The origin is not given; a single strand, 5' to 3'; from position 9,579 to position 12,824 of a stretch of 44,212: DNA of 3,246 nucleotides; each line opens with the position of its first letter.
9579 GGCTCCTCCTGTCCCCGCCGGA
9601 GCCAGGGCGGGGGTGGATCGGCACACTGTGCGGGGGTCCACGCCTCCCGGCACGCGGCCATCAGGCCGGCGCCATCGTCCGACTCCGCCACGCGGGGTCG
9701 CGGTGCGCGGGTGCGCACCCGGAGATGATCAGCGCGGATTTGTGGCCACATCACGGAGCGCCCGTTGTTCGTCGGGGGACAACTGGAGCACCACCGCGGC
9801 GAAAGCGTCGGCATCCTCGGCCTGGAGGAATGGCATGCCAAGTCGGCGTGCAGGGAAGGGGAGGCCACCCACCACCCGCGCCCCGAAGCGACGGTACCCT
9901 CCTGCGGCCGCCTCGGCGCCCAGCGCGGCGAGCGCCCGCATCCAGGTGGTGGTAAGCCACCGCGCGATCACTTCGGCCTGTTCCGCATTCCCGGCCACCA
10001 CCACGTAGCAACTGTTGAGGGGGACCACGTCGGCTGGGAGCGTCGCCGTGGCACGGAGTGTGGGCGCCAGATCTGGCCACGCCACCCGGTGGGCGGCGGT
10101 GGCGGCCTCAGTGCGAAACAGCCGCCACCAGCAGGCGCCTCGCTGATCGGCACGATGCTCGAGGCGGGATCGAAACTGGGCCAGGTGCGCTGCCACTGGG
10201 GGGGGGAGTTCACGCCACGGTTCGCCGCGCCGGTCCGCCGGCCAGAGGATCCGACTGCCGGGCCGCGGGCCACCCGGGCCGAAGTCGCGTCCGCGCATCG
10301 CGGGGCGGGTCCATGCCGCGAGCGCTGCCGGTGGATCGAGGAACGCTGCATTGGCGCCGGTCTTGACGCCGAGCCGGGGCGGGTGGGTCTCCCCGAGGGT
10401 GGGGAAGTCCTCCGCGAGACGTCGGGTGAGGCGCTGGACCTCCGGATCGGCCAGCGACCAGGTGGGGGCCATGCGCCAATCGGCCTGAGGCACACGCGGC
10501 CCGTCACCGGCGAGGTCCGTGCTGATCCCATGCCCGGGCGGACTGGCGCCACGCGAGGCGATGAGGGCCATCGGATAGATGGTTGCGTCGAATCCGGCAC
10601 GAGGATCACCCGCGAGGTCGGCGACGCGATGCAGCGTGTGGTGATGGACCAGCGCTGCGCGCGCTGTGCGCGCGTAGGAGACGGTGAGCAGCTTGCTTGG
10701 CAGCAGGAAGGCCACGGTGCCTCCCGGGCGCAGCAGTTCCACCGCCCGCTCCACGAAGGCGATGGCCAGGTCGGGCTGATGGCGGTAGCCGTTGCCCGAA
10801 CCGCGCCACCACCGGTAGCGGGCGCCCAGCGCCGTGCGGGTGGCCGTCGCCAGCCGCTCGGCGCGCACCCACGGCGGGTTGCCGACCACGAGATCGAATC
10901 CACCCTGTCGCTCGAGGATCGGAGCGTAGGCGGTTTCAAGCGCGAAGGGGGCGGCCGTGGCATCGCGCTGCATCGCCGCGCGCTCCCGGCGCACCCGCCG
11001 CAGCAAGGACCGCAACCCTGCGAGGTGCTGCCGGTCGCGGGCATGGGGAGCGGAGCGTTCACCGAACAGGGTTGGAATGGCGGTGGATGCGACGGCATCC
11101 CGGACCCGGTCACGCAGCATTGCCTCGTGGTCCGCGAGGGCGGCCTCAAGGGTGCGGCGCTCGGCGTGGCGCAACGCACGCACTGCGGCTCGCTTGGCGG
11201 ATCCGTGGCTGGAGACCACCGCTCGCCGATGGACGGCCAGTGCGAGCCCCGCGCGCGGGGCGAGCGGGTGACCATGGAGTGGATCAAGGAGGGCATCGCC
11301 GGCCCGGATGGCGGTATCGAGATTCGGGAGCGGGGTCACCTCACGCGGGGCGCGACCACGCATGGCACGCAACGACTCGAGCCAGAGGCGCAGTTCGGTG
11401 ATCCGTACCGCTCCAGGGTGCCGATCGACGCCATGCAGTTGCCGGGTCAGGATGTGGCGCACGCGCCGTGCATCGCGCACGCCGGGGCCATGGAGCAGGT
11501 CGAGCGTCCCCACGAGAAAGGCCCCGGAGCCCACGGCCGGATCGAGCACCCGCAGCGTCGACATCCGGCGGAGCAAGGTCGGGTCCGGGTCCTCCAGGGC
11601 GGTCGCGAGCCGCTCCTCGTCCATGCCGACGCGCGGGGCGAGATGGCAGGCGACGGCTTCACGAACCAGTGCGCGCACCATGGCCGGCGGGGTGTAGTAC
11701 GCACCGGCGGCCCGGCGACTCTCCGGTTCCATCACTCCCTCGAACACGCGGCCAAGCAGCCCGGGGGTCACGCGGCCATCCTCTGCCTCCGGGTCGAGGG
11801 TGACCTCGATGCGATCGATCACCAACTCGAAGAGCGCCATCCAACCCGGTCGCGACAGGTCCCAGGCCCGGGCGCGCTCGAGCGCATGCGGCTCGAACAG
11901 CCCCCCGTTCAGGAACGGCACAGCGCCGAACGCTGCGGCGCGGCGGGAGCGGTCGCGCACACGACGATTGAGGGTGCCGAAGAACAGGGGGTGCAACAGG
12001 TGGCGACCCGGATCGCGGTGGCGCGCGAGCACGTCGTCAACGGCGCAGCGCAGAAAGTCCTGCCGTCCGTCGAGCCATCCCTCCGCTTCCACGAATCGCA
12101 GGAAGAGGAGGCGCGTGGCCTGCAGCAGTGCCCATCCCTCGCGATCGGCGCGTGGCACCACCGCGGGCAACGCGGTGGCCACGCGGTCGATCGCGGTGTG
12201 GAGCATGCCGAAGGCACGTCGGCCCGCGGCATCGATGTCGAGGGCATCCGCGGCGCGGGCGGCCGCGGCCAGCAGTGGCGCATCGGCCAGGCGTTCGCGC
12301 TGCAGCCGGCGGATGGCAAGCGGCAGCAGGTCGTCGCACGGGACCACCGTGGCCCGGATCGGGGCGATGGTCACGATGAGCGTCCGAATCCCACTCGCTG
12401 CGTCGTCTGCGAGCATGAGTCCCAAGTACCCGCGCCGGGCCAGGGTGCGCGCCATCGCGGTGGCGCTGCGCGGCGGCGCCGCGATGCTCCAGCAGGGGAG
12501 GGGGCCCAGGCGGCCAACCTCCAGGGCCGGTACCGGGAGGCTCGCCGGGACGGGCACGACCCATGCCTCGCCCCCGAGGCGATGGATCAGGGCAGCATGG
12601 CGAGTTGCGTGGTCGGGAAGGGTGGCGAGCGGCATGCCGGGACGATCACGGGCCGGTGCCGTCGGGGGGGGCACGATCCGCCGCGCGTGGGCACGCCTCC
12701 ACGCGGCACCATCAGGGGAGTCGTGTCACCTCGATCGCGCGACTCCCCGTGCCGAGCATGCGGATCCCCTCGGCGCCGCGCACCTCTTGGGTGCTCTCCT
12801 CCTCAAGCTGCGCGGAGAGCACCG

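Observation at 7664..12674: Nuclease-less PglX/MmeI-like m6A methyltransferase translationally coupled to an SNF2 helicase: candidate minimal BREX/DISARM/type-ISP-like module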

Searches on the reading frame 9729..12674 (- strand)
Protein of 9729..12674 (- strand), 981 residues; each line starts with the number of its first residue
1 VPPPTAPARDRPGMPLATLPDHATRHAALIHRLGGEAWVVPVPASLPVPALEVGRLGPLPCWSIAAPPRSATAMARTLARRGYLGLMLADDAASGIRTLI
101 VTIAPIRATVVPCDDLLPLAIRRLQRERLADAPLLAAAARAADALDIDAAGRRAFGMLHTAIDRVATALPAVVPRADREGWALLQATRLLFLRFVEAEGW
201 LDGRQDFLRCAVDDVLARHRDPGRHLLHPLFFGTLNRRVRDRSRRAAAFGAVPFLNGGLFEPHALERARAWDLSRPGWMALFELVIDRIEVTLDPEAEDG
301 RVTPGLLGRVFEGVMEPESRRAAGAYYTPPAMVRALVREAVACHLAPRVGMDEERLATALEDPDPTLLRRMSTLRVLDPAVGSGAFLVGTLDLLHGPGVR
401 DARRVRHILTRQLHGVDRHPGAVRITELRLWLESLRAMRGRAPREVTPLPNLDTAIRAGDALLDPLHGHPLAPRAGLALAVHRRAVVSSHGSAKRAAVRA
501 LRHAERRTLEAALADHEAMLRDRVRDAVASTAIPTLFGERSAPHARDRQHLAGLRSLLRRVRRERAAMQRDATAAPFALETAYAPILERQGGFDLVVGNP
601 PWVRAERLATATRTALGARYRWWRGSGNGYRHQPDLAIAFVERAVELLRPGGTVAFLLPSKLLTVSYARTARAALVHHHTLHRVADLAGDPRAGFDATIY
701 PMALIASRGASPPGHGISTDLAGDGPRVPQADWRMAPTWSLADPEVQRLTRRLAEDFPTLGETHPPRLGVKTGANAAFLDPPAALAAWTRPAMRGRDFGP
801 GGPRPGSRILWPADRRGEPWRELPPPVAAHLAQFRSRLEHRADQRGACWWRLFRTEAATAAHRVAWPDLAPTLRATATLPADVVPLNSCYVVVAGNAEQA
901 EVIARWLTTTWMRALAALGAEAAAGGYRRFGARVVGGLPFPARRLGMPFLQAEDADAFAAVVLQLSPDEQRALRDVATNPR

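Call 3: search_protein_families(library=pfam, proteins=[window:9729-12674:-], max_evalue=0.01)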
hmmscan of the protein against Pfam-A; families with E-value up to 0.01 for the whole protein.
window:9729-12674:- (981 aa): 4 families
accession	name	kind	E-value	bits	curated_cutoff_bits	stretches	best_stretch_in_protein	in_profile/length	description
PF07669.17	Eco57I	-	5.5e-21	75.8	25.3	1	412-689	2-166/171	Eco57I restriction-modification methylase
PF02384.22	N6_Mtase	-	5.8e-10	39.4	20.4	2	585-688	118-214/311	N-6 DNA Methylase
PF25120.1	DUF7814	-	2.8e-05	24.4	27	1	188-268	87-164/228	Domain of unknown function (DUF7814)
PF20473.4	MmeI_Mtase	-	3.2e-05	23.7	27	1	366-436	13-88/259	MmeI, DNA-methyltransferase domain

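Call 4: search_protein_families(library=padloc, proteins=[window:9729-12674:-], max_evalue=0.01)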
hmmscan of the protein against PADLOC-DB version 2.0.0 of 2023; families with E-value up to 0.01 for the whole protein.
window:9729-12674:- (981 aa): 60 families (the best 25 are shown)
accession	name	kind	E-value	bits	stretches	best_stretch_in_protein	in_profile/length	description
PDLC02643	DrmMI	-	3.6e-27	92.7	2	406-662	668-936/1347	DrmMI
PDLC03612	REase_MTase_IIG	-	1.1e-21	74.7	3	531-688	744-895/1247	Type IIG restriction enzyme-methyltransferase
PDLC03601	REase_MTase_IIG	-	3.5e-21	72.8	2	369-463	456-557/1110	Type IIG restriction enzyme-methyltransferase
PDLC03596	REase_MTase_IIG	-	6.5e-18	62.1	2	369-475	537-648/1148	Type IIG restriction enzyme-methyltransferase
PDLC03629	REase_MTase_IIG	-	1.2e-17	61.1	2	318-474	376-545/1182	Type IIG restriction enzyme-methyltransferase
PDLC03338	MTase_II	-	1.7e-17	61.4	2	588-680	241-322/604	Type II methyltransferase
PDLC03604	REase_MTase_IIG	-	2.1e-17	60.5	2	573-686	516-626/1011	Type IIG restriction enzyme-methyltransferase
PDLC03313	MTase_II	-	8.3e-17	58.9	1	588-708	140-253/563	Type II methyltransferase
PDLC02638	DrmMI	-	3.6e-16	56.5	2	402-655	665-931/935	DrmMI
PDLC03335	MTase_II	-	1.7e-15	54.8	1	584-688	187-285/607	Type II methyltransferase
PDLC02523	PglX|PglXI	-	2.5e-15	53.3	1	372-689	330-647/1428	PglX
PDLC03598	REase_MTase_IIG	-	2.1e-14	50.4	1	143-390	156-378/912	Type IIG restriction enzyme-methyltransferase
PDLC03348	MTase_II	-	4.7e-14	49.8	1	589-735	343-481/727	Type II methyltransferase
PDLC03627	REase_MTase_IIG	-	1.6e-12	44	1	300-502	326-551/1136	Type IIG restriction enzyme-methyltransferase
PDLC03628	REase_MTase_IIG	-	3.7e-12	43.2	1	138-337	149-351/1100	Type IIG restriction enzyme-methyltransferase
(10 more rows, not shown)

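Call 5: search_protein_families(library=ncbifam, proteins=[window:9729-12674:-], max_evalue=0.01)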
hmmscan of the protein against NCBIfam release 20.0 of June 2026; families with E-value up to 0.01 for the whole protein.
window:9729-12674:- (981 aa): 5 families
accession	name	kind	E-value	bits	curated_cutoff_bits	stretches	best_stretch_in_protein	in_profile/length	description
NF033455.1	BREX_6_MTaseX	exception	1.2e-15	56.1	900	1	371-688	327-639/1319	BREX-6 system adenine-specific DNA-methyltransferase PglX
NF033452.1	BREX_1_MTaseX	exception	2.8e-11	42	500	1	370-688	311-594/1210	BREX-1 system adenine-specific DNA-methyltransferase PglX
NF033451.1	BREX_2_MTaseX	equivalog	2.9e-09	35.2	400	1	371-464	222-317/1185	BREX-2 system adenine-specific DNA-methyltransferase PglX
NF047738.1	antiphage_MADS2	equivalog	1.5e-07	30.1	720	1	590-681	440-538/654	methylation-associated defense system DNA methyltransferase MAD2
NF033454.1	BREX_5_MTaseX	exception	0.0048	14.5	900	1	361-434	290-368/1404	BREX-5 system adenine-specific DNA-methyltransferase PglX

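Call 8: find_homologous_proteins(query=window:9729-12674:-, max_evalue=0.00001)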
Query window:9729-12674:- (981 aa): 1838 proteins with E <= 0.00001 among 8000 candidates; the best 120 are listed.
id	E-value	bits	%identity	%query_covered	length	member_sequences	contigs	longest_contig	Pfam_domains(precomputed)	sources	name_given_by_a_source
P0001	0.0e+0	2138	100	99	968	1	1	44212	PF25120.2,PF02384.23,PF07669.18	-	-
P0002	0.0e+0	1311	65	98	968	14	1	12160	PF02384.23,PF07669.18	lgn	-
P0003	0.0e+0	1295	66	94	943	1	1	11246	PF02384.23,PF07669.18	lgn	-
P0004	0.0e+0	1288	66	95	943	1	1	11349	PF02384.23,PF07669.18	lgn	-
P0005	0.0e+0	1257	62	98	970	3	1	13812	PF02384.23,PF07669.18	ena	-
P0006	0.0e+0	1250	62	99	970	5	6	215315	PF02384.23,PF07669.18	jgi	jgi:hypothetical protein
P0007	0.0e+0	1242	63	97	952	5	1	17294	PF02384.23,PF07669.18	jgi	jgi:hypothetical protein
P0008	0.0e+0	1236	61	98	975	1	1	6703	PF02384.23,PF07669.18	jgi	jgi:hypothetical protein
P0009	0.0e+0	1230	61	98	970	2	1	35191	PF02384.23,PF07669.18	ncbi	-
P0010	0.0e+0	1172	62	98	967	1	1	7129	PF02384.23,PF07669.18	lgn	-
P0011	0.0e+0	1039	55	98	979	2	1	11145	PF02384.23,PF07669.18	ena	-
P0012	0.0e+0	1038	55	98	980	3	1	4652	PF25120.2,PF02384.23,PF07669.18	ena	-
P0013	0.0e+0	1037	56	95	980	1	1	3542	PF02384.23,PF07669.18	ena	-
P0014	0.0e+0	1033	55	98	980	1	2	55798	PF02384.23,PF07669.18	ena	-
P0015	0.0e+0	1021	52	97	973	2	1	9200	PF25120.2,PF02384.23,PF07669.18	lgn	-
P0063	9.3e-283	959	53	97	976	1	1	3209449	PF25120.2,PF02384.23,PF07669.18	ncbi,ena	-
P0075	2.3e-279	948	54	93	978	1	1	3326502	PF02384.23,PF07669.18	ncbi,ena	-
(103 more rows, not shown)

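Call 10: find_encoding_contigs(protein=P0063, flank=10000, max_places=2)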
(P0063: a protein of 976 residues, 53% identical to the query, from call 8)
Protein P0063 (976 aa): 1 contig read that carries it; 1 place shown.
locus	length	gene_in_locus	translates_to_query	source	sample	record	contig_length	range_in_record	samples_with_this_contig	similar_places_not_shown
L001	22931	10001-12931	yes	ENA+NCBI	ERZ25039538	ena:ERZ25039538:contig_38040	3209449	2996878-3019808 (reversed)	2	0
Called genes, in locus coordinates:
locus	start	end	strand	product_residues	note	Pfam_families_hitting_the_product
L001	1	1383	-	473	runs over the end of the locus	-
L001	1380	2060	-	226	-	PF00005:ABC_tran, PF02463:SMC_N (faint), PF13304:AAA_21 (faint)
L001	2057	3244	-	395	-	PF12704:MacB_PCD, PF02687:FtsX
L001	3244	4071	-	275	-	PF02687:FtsX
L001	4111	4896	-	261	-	PF13557:Phenol_MetA_deg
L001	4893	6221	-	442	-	PF01566:Nramp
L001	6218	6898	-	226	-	PF01325:Fe_dep_repress, PF12802:MarR_2 (weak), PF01047:MarR (faint), PF02742:Fe_dep_repr_C, PF04023:FeoA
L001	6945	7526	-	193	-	PF00293:NUDIX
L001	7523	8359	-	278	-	PF01738:DLH (faint), PF00561:Abhydrolase_1 (faint), PF12146:Hydrolase_4 (weak), PF12697:Abhydrolase_6 (weak), PF00326:Peptidase_S9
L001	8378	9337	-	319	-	PF02016:Peptidase_S66, PF17676:Peptidase_S66C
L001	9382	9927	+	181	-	-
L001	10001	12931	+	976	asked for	PF25120:DUF7814 (weak), PF02384:N6_Mtase (faint), PF07669:Eco57I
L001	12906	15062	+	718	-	PF00176:SNF2-rel_dom, PF00271:Helicase_C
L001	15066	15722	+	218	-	PF00702:Hydrolase, PF12710:HAD, PF13419:HAD_2, PF13242:Hydrolase_like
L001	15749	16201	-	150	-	PF01316:Arg_repressor, PF02863:Arg_repressor_C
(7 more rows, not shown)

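Call 11: find_encoding_contigs(protein=P0075, flank=10000, max_places=2)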
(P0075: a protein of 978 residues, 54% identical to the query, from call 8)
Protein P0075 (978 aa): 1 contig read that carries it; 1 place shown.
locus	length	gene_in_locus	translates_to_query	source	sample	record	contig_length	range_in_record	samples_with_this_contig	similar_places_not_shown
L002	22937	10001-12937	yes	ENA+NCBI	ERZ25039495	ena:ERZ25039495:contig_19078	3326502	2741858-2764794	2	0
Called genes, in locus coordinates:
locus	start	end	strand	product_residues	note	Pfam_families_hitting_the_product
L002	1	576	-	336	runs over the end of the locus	PF03235:GmrSD_N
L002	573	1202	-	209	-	-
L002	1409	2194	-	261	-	-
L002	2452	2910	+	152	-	-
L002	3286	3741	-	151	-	-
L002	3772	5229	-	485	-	-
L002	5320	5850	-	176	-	-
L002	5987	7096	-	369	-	-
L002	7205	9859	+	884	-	PF03704:BTAD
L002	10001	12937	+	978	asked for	PF02384:N6_Mtase (faint), PF07669:Eco57I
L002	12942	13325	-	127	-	PF01850:PIN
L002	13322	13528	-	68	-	PF04014:MazE_antitoxin (weak)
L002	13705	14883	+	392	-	PF02771:Acyl-CoA_dh_N, PF02770:Acyl-CoA_dh_M, PF00441:Acyl-CoA_dh_1, PF08028:Acyl-CoA_dh_2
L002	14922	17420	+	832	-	PF22422:MGH1-like_GH, PF03633:Glyco_hydro_65C, PF00754:F5_F8_type_C, PF21606:BgaA-like_CBM (faint), PF22633:F5_F8_type_C_2 (weak), PF00754:F5_F8_type_C (weak), PF22633:F5_F8_type_C_2 (weak)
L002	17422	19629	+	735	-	PF02837:Glyco_hydro_2_N (weak), PF22666:Glyco_hydro_2_N2, PF00703:Glyco_hydro_2 (faint), PF02836:Glyco_hydro_2_C (weak)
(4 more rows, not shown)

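Call 14: search_solved_structures(query=window:9729-12674:-, max_evalue=0.01, show_alignments=1)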
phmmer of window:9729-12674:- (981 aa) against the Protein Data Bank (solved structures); distinct sequences matched with E-value up to 0.01: 8.
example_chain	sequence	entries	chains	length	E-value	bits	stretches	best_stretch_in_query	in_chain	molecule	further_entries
2okc_A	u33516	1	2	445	6.4e-05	24.5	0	375-437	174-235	Type I restriction enzyme StySJI M protein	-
5hr4_C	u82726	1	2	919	9e-05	24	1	179-392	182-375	MmeI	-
1g38_A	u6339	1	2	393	0.0003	22.3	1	589-666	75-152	MODIFICATION METHYLASE TAQI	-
1aqj_A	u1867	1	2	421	0.00033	22.2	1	589-666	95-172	ADENINE-N6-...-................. TAQI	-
1aqi_A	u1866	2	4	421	0.00034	22.2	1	589-666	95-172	ADENINE-N6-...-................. TAQI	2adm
2ibs_A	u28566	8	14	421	0.00035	22.1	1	589-666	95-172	Modification methylase TaqI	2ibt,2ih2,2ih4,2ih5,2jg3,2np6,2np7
7lni_A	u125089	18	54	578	0.0021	19.5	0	592-687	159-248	Site-specific DNA-methyltransferase (adenine-specific)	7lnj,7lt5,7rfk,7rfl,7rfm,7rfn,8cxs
8cxz_A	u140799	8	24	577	0.0021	19.5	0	592-687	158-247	Site-specific DNA-methyltransferase (adenine-specific)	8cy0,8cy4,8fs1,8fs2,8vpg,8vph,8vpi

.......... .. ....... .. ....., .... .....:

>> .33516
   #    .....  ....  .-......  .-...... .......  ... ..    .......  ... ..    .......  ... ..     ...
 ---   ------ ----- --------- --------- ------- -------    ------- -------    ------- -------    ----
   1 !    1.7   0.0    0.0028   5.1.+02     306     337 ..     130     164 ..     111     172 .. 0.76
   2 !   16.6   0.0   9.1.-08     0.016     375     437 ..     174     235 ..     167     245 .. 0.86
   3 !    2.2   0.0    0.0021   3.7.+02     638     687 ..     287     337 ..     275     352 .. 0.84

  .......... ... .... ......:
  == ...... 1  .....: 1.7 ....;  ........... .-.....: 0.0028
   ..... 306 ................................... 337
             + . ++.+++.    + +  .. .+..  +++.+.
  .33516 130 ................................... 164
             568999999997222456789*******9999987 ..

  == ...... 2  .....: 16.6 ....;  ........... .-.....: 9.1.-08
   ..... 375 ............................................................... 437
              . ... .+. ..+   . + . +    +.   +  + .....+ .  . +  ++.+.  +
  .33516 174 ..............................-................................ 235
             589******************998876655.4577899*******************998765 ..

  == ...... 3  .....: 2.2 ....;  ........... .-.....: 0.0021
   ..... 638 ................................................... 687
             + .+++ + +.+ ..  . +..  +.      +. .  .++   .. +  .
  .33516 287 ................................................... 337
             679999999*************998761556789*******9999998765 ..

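Call 17: find_related_loci(query=A1, collection=genome_contigs, flank=10000)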
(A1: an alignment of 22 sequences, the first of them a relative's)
Query A1 (968 aa) in genome_contigs; peptide patterns used: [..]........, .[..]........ (x = any residue, [..] = any of these).
600 stretches matched a pattern (row limit reached: there are more); 563 encode a relative of the query (tblastn E <= 1e-3); the best 80 are kept; 80 distinct loci.
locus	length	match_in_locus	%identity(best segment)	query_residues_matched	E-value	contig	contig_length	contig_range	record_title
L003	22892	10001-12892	65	1-964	0e+0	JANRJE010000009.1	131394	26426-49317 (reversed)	MAG: Gemmatimonadales bacterium isolate bins.158 k141_3436545, whole genome shotgun sequence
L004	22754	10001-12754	54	14-929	0e+0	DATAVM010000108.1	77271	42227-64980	MAG TPA_asm: Gemmatimonadales bacterium isolate SMAG_U5599 k141_2332935, whole genome shotgun sequence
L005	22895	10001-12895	52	16-968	0e+0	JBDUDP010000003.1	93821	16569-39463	MAG: Gemmatimonadota bacterium isolate cluster4_bin.73 NODE_117_length_93821_cov_11.741943, whole genome shotgun sequenc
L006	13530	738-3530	56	10-939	0e+0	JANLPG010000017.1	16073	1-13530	MAG: Gemmatimonadota bacterium isolate OTE_38_metabat_403 OTE_38_k141_3566478, whole genome shotgun sequence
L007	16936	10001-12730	51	17-928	0e+0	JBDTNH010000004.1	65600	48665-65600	MAG: Gemmatimonadota bacterium isolate cluster3_bin.146 NODE_934_length_65600_cov_10.054680, whole genome shotgun sequen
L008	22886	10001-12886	49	15-968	0e+0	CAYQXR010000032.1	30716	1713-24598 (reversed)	MAG TPA_asm: uncultured Gemmatimonadaceae bacterium isolate SRP344714_co1_111 genome assembly, contig: NODE_2935_length_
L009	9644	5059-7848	45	56-964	0e+0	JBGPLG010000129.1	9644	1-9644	MAG: Gemmatimonadota bacterium isolate OBJ_0618_7090110_268 k141_428596_length_9644_cov_19.9735, whole genome shotgun se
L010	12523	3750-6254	46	129-955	0e+0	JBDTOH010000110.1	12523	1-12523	MAG: Gemmatimonadota bacterium isolate cluster3_bin.17 NODE_21366_length_12523_cov_5.474013, whole genome shotgun sequen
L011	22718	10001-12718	44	36-928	0e+0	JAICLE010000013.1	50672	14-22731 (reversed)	MAG: Gemmatimonadales bacterium isolate GZL_HY_2_bin.118 k141_1096895_length_50672_cov_16.1687, whole genome shotgun seq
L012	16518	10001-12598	45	122-964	2e-179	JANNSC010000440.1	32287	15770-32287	MAG: Gemmatimonadales bacterium isolate SOY_31_metabat_282 SOY_31_k141_666335, whole genome shotgun sequence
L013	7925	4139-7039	43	26-966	1e-178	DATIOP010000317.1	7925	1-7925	MAG TPA_asm: Gemmatimonadales bacterium isolate SMAG_U15827 k141_65178, whole genome shotgun sequence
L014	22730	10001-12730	42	34-932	2e-176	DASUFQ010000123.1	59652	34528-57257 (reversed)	MAG TPA_asm: Gemmatimonadales bacterium isolate SMAG_U1383 k141_519197, whole genome shotgun sequence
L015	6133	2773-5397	43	65-928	5e-179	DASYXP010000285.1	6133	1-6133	MAG TPA_asm: Gemmatimonadales bacterium isolate SMAG_U6311 k141_391331, whole genome shotgun sequence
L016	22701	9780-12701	40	13-962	2e-175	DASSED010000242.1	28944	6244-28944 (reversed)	MAG TPA_asm: Gemmatimonadales bacterium isolate SMAG_U968 k141_1092332, whole genome shotgun sequence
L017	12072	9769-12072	45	125-888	8e-174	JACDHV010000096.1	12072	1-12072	MAG: Gemmatimonadales bacterium isolate MGR_bin447 SD2911_NODE_989_length_12072_cov_1.481457, whole genome shotgun seque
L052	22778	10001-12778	32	56-928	2e-101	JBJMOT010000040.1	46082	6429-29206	MAG: Gemmatimonadaceae bacterium isolate H1_18_all_fractions_metab_conc_44_61_12 k255_2389621, whole genome shotgun sequ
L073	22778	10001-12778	35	54-928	5e-92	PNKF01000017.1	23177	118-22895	MAG: Gemmatimonas sp. isolate PR.013 PR_1000755_23177, whole genome shotgun sequence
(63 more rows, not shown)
